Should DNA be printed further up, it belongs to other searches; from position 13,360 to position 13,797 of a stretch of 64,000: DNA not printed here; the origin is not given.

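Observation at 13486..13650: GC-richer patch inside the AT-rich spacer encodes a possible small hydrophobic peptide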

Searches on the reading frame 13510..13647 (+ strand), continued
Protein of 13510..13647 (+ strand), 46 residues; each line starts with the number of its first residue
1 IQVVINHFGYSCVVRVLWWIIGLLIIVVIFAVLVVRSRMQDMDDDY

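Call 62: find_encoding_contigs(protein=P0019, flank=6000, max_places=3)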
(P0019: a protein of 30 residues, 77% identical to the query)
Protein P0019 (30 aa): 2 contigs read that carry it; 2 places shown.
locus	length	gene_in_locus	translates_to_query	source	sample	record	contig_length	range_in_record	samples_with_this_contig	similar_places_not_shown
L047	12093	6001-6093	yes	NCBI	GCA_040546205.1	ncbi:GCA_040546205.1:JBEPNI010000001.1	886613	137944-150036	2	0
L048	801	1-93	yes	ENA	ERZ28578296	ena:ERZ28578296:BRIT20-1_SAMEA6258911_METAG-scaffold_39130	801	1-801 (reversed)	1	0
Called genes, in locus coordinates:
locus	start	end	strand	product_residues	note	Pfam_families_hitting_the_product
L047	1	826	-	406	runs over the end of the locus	PF00266:Aminotran_5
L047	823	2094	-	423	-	PF01458:SUFBD_core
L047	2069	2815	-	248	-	PF02463:SMC_N (faint), PF00005:ABC_tran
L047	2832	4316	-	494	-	PF19295:SufBD_N, PF01458:SUFBD_core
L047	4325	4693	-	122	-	PF01521:Fe-S_biosyn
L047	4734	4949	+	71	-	-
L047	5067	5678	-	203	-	PF00300:His_Phos_1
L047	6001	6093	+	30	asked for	-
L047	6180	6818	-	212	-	PF01810:LysE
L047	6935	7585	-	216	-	PF09223:ZinT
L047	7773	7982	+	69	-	-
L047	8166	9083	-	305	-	PF03279:Lip_A_acyltrans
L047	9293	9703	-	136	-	PF03061:4HBT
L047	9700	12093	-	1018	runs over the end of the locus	PF01565:FAD_binding_4, PF02913:FAD-oxidase_C, PF13183:Fer4_8 (weak)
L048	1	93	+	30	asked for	?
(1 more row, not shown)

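Call 63: find_encoding_contigs(protein=P0020, flank=6000, max_places=4)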
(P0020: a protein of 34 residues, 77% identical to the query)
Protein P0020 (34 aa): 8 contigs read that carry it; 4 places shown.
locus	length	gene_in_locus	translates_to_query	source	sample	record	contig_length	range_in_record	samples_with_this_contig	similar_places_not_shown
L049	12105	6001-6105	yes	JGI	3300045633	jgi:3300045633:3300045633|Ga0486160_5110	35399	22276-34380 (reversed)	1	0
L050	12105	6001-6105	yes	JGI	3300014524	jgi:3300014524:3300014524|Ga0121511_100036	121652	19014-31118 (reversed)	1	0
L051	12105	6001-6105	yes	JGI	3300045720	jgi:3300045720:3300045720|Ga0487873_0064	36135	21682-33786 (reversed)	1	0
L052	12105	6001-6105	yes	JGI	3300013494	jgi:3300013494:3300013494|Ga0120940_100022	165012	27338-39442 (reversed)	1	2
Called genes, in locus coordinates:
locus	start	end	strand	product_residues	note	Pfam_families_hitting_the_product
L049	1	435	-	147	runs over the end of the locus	PF00266:Aminotran_5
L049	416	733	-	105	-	PF00266:Aminotran_5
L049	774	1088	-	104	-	PF01458:SUFBD_core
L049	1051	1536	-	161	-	PF01458:SUFBD_core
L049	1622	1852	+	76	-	-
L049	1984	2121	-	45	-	-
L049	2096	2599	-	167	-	-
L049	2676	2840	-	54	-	-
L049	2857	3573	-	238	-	PF01458:SUFBD_core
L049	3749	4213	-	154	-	-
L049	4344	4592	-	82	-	PF01521:Fe-S_biosyn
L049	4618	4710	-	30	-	-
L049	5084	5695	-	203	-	PF00300:His_Phos_1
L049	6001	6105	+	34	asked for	-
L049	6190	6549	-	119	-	PF01810:LysE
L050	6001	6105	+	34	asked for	-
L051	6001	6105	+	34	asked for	-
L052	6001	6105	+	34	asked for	-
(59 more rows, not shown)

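Call 64: find_encoding_contigs(protein=P0008, flank=6000, max_places=5)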
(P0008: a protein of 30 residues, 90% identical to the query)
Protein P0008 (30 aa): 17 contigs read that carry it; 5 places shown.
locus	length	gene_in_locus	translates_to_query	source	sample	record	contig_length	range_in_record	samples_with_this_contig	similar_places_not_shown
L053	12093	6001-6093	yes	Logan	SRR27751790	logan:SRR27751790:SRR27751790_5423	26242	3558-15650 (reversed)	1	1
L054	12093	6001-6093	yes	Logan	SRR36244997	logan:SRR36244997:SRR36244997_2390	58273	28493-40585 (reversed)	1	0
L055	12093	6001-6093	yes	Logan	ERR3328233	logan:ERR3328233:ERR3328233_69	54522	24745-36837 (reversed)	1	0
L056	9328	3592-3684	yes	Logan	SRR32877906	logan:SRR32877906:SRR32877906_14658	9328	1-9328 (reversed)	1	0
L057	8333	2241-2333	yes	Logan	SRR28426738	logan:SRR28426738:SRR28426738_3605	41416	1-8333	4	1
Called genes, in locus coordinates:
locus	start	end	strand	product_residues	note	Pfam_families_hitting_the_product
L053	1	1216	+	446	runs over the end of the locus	PF03349:Toluene_X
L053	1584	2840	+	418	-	-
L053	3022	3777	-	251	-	PF04333:MlaA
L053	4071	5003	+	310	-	PF01226:Form_Nir_trans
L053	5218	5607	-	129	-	PF00717:Peptidase_S24 (weak)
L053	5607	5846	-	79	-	-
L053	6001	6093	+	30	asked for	-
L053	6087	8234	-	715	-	PF18668:Tail_spike_N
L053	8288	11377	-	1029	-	PF24801:FNIII-A_GpJ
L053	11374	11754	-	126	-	-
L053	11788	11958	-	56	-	-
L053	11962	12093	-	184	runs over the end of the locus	-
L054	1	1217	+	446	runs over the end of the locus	PF03349:Toluene_X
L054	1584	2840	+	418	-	-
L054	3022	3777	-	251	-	PF04333:MlaA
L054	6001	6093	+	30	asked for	-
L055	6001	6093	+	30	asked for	-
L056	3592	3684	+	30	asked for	-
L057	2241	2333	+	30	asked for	-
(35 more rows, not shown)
